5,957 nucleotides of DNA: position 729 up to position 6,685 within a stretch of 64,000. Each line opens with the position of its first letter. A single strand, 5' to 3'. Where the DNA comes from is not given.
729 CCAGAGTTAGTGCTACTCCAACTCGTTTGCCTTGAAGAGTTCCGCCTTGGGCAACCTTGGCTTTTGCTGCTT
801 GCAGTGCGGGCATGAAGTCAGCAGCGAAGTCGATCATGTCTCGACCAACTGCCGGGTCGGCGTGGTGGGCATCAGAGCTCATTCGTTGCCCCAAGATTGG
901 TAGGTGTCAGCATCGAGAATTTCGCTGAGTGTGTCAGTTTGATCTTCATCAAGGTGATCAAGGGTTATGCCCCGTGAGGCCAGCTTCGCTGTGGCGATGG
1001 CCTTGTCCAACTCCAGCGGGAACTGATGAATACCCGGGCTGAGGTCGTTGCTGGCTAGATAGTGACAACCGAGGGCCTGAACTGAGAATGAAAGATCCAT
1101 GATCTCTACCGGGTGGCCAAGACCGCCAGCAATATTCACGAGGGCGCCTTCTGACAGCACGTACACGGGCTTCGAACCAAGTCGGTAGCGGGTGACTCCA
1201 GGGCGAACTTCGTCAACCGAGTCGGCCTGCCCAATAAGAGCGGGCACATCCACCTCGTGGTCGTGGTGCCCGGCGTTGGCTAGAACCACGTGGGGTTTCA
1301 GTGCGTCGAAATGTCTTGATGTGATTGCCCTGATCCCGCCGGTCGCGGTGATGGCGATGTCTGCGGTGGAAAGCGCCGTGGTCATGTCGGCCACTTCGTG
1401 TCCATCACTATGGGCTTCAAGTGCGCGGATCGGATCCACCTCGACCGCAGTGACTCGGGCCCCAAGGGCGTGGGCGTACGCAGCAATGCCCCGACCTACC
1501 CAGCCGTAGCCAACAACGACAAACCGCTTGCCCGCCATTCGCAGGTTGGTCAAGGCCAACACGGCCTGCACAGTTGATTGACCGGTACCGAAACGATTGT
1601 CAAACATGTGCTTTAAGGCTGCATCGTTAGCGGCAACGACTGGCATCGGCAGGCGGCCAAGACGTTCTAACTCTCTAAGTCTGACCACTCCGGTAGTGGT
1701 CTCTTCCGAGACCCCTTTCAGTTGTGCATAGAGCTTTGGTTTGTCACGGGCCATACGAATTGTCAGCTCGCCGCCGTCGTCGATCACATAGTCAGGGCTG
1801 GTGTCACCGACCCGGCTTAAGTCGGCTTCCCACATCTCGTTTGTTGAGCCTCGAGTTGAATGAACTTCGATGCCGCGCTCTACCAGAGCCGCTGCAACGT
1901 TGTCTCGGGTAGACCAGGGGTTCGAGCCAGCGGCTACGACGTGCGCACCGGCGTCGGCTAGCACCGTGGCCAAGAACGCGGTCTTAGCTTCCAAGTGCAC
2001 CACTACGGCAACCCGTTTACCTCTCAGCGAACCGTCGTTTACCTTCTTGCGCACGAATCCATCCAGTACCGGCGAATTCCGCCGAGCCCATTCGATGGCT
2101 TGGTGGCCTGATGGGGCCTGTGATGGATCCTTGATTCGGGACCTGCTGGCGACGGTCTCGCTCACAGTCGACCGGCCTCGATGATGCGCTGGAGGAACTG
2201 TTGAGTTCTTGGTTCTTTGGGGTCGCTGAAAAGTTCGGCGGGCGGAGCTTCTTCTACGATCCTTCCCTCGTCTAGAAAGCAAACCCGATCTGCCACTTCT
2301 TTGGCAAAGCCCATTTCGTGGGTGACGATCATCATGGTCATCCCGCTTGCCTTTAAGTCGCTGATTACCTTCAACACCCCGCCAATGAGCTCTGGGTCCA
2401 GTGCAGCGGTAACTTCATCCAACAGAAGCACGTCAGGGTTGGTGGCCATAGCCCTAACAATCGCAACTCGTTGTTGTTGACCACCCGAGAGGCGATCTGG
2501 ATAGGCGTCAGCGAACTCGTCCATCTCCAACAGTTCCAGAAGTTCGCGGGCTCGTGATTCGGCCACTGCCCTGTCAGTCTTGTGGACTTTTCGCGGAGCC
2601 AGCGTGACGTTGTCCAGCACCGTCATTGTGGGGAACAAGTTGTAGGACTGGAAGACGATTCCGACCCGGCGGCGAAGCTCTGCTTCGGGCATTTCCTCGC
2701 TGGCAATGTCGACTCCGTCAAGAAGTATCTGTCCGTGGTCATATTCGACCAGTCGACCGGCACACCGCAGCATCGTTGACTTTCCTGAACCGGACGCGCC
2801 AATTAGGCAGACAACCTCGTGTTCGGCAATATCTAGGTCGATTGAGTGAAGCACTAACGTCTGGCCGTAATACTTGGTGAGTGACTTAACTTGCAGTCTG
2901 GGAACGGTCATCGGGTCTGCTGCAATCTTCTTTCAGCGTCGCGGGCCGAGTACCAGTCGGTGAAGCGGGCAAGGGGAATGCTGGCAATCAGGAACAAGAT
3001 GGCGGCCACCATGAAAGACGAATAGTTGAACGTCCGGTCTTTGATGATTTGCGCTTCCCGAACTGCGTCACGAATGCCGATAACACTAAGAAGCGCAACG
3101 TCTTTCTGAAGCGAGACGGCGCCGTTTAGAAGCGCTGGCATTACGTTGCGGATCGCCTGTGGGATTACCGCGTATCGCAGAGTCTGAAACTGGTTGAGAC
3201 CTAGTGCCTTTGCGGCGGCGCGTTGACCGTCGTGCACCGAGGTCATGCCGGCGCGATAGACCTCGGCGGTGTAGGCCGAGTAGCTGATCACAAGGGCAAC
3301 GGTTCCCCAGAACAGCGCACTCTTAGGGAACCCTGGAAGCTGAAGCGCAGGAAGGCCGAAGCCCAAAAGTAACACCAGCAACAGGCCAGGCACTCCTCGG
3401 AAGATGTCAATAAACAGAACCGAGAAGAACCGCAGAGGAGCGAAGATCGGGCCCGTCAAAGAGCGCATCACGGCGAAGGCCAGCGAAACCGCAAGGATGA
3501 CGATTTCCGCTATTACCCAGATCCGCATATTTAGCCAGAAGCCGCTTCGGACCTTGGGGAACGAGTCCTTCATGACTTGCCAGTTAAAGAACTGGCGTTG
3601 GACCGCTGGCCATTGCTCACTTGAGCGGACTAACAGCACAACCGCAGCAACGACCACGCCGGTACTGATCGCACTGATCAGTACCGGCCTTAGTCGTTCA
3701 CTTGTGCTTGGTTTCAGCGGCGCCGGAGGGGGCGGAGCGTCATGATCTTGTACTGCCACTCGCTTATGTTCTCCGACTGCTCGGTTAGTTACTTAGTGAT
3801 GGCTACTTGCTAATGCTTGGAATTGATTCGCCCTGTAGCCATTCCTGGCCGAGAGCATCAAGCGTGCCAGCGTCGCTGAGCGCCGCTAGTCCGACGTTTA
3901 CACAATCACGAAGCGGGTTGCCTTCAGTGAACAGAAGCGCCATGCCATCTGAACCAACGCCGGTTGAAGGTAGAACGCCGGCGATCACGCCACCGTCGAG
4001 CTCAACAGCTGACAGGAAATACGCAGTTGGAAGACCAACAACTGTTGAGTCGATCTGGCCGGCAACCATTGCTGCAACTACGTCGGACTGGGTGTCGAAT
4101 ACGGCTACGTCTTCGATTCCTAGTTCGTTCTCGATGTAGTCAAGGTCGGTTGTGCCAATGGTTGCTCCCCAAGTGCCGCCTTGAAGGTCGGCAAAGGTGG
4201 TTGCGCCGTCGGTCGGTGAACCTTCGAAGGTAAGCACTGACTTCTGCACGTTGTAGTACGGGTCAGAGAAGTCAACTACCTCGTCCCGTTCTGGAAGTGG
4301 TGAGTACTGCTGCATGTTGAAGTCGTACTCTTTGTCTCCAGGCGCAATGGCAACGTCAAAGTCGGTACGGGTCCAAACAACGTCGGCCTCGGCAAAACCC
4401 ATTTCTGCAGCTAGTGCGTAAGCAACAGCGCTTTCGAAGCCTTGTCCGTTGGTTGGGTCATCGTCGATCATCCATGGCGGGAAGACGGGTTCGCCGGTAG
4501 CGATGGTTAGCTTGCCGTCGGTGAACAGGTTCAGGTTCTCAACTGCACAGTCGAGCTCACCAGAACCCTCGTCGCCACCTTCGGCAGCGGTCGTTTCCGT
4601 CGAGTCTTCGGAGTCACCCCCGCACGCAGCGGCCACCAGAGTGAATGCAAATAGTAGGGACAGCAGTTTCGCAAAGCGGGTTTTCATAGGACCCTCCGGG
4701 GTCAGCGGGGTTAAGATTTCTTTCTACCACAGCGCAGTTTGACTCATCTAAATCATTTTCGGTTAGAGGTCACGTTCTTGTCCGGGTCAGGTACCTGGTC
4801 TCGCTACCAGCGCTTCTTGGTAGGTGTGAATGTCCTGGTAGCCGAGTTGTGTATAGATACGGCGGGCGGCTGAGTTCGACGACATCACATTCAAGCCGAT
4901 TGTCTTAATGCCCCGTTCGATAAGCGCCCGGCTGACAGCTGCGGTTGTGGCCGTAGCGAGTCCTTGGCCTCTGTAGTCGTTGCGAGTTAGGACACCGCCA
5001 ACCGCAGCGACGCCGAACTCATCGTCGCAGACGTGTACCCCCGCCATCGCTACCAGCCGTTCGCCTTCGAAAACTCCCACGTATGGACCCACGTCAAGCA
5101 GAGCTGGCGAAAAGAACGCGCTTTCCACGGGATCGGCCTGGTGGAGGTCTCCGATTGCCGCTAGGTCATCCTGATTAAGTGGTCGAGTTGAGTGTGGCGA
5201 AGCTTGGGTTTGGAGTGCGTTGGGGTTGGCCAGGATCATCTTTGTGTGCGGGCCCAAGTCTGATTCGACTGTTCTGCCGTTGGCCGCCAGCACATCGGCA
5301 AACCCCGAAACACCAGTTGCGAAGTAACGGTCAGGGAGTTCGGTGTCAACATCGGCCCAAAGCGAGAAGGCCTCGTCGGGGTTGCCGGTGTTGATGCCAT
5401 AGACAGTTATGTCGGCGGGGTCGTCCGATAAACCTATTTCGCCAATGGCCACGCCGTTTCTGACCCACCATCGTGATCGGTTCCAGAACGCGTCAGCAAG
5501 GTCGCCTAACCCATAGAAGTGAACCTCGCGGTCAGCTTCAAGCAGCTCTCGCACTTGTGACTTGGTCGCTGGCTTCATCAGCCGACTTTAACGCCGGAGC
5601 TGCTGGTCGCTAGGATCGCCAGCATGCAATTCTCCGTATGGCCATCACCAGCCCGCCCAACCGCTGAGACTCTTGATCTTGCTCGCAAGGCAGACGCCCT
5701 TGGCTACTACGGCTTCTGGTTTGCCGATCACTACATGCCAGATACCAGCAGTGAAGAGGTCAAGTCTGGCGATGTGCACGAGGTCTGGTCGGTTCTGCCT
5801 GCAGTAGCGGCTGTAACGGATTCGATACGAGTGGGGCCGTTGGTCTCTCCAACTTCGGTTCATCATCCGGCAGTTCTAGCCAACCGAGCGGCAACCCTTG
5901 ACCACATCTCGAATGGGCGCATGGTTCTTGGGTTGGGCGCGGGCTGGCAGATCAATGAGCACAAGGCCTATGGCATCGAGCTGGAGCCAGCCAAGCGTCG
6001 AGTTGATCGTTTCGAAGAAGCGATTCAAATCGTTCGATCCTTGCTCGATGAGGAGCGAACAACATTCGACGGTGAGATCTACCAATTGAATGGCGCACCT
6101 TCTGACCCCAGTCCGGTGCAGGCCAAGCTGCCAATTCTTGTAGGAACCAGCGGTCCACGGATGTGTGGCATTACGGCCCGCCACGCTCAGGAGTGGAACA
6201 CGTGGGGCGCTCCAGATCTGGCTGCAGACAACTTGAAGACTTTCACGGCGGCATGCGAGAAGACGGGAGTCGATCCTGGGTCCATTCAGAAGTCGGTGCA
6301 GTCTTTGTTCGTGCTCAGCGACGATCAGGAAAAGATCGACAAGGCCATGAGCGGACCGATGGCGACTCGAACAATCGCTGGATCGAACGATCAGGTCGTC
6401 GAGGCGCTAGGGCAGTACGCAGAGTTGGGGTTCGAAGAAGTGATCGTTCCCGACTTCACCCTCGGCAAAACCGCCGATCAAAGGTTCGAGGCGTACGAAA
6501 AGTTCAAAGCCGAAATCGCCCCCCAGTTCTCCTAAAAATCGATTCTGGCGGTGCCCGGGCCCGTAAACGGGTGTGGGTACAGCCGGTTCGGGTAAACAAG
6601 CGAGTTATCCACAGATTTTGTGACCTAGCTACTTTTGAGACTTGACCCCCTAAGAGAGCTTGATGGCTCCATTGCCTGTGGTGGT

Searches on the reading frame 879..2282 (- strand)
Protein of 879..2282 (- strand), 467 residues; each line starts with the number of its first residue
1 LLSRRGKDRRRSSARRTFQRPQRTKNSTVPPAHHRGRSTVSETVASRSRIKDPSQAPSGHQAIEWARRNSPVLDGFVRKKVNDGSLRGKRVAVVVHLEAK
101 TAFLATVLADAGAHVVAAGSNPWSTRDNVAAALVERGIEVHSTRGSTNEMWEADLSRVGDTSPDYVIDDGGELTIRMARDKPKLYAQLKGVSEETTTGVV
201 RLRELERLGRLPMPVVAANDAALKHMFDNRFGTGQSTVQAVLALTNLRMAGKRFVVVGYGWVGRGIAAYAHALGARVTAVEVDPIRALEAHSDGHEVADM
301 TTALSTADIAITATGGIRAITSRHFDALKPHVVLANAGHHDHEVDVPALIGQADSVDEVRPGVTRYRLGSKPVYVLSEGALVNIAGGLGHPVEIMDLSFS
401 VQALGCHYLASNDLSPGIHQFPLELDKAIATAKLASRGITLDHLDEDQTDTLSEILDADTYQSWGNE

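Call 23: search_protein_families(library=pfam, max_evalue=0.00001, proteins=[window:879-2282:-])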
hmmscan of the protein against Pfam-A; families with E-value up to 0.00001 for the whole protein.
window:879-2282:- (467 aa): 3 families
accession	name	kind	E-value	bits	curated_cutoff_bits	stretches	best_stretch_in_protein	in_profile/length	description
PF05221.23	AdoHcyase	-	5.4e-41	141.1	25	2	49-179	3-138/299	S-adenosyl-L-homocysteine hydrolase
PF00670.27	AdoHcyase_NAD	-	9.9e-36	123.7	27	1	229-385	1-158/162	S-adenosyl-L-homocysteine hydrolase, NAD binding domain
PF02826.25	2-Hacid_dh_C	-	1.2e-09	38.2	25.1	1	243-349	28-137/178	D-isomer specific 2-hydroxyacid dehydrogenase, NAD binding domain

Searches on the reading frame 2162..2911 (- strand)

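Call 23: search_protein_families(library=pfam, max_evalue=0.00001, proteins=[window:2162-2911:-])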
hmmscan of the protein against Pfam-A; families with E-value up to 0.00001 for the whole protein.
window:2162-2911:- (249 aa): 3 families
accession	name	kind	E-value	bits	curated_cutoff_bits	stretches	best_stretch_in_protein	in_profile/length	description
PF00005.33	ABC_tran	-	5.2e-34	118.2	25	1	21-169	1-137/137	ABC transporter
PF02463.25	SMC_N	-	1.7e-07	31.3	40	1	30-206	23-205/220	RecF/RecN/SMC N terminal domain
PF13304.12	AAA_21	-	6.6e-07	30.1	27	0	141-199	238-299/304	AAA domain, putative AbiEii toxin, Type IV TA system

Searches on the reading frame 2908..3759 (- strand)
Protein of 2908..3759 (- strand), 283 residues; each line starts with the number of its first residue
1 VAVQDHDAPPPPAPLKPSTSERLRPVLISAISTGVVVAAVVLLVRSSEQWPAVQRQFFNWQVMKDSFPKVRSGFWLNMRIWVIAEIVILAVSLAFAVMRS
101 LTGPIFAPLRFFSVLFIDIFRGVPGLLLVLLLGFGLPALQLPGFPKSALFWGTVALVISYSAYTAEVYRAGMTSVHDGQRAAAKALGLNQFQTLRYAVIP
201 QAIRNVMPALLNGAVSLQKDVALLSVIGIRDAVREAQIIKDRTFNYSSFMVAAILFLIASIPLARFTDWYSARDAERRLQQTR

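Call 23: search_protein_families(library=pfam, max_evalue=0.00001, proteins=[window:2908-3759:-])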
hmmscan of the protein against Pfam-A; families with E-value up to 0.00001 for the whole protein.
window:2908-3759:- (283 aa): 1 family
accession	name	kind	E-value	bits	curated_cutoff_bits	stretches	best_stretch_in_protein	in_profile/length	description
PF00528.27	BPD_transp_1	-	3.4e-21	76.2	26.4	1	108-272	15-180/184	Binding-protein-dependent transport system inner membrane component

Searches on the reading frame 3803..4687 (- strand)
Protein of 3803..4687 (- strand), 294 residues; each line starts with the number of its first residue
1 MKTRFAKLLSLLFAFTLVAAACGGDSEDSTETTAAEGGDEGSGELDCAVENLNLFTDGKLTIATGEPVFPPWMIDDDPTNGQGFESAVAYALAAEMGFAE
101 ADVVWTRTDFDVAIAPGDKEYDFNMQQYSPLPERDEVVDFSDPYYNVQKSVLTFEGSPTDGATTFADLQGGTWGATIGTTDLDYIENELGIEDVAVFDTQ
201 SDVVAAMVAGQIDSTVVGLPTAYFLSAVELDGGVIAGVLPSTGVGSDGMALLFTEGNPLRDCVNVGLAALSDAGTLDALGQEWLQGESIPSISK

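Call 23: search_protein_families(library=pfam, max_evalue=0.00001, proteins=[window:3803-4687:-])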
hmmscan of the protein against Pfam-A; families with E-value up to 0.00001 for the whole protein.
window:3803-4687:- (294 aa): 1 family
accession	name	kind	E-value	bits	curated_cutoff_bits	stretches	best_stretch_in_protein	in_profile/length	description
PF00497.25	SBP_bac_3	-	6.1e-19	68.5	26.4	1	62-285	3-131/132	Bacterial extracellular solute-binding proteins, family 3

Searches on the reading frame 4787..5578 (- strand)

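Call 23: search_protein_families(library=pfam, max_evalue=0.00001, proteins=[window:4787-5578:-])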
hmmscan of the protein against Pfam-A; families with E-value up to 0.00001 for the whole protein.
window:4787-5578:- (263 aa): 6 families
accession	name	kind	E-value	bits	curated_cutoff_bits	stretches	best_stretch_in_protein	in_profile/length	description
PF00583.31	Acetyltransf_1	-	1.3e-13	51.7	20.7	1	164-247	34-116/116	Acetyltransferase (GNAT) family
PF08445.16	FR47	-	7.7e-12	45.5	22.1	1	166-252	1-82/86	FR47-like protein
PF13508.13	Acetyltransf_7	-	1.5e-07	32.2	27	1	171-248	10-83/84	Acetyltransferase (GNAT) domain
PF13673.13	Acetyltransf_10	-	2.5e-07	31.1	23.6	1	167-254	34-114/128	Acetyltransferase (GNAT) domain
PF13527.13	Acetyltransf_9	-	2e-06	28.2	25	1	151-248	28-125/127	Acetyltransferase (GNAT) domain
PF13302.13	Acetyltransf_3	-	3.5e-06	28.2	25.4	0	171-248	61-138/138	Acetyltransferase (GNAT) domain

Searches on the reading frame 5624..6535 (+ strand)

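Call 15: search_protein_families(library=pfam, proteins=[window:5624-6535:+])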
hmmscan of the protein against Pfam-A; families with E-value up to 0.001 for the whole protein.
window:5624-6535:+ (303 aa): 1 family
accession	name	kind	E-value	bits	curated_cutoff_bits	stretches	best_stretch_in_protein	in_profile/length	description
PF00296.26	Bac_luciferase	-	1.8e-56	192.3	27.9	1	5-242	13-241/314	Luciferase-like monooxygenase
